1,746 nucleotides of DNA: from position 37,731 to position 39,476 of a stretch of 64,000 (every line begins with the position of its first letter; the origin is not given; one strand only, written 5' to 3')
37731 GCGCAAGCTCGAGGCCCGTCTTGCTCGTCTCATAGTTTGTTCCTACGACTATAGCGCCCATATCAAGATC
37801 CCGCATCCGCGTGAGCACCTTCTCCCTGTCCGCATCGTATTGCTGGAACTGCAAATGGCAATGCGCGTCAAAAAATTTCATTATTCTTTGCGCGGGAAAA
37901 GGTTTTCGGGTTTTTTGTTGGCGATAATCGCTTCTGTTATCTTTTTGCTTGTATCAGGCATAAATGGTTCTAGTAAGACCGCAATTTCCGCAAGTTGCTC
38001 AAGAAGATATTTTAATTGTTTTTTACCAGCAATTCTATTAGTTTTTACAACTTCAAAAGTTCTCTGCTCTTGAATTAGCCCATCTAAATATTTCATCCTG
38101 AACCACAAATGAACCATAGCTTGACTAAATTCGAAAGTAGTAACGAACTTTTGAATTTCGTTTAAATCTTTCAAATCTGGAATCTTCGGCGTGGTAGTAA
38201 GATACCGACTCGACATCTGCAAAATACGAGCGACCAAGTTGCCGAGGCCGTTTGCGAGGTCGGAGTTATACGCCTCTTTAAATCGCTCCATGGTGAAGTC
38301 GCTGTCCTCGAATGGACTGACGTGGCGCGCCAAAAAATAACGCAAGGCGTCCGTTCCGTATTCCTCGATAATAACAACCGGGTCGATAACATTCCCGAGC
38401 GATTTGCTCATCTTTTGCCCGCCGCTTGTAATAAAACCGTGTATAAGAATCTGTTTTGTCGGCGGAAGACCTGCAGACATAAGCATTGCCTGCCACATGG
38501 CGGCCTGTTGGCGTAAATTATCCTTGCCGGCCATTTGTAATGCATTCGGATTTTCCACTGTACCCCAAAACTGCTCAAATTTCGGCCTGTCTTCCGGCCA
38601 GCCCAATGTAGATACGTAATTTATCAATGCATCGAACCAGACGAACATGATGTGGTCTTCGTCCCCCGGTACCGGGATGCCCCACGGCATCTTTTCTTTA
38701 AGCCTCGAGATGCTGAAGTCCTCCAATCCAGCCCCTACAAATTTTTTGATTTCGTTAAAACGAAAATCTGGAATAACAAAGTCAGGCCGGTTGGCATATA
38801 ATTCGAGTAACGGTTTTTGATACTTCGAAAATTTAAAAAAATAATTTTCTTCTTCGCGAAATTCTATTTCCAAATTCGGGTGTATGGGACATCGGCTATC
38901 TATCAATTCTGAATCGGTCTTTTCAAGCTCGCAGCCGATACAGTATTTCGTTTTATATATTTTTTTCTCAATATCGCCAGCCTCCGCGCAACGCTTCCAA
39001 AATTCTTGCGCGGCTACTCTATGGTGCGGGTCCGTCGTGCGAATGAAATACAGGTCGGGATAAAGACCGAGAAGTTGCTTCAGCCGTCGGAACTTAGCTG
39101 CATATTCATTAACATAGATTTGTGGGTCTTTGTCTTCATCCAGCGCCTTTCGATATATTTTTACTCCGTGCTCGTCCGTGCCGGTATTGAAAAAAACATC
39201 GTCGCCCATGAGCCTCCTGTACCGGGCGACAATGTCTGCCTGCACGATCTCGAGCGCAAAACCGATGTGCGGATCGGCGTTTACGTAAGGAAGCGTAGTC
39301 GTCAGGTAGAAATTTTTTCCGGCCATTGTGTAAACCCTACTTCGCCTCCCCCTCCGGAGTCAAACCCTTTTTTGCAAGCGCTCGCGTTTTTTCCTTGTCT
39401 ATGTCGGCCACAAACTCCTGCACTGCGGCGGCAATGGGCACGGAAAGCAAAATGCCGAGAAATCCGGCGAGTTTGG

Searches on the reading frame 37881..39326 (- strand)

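Call 73: search_protein_families(library=pfam, proteins=[window:37881-39326:-], max_evalue=0.00001)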
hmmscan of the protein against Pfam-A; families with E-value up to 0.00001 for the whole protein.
window:37881-39326:- (481 aa): 3 families
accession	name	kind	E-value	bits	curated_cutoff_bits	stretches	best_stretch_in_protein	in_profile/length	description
PF09334.17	tRNA-synt_1g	-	1.8e-93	313.9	20.1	2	137-368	160-390/391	tRNA synthetases class I (M)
PF00133.28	tRNA-synt_1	-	1e-34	120.4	22.7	2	224-337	296-406/414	tRNA synthetases class I (I, L, M and V)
PF01406.26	tRNA-synt_1e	-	2.3e-11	44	27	1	288-335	236-283/301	tRNA synthetases class I (C) catalytic domain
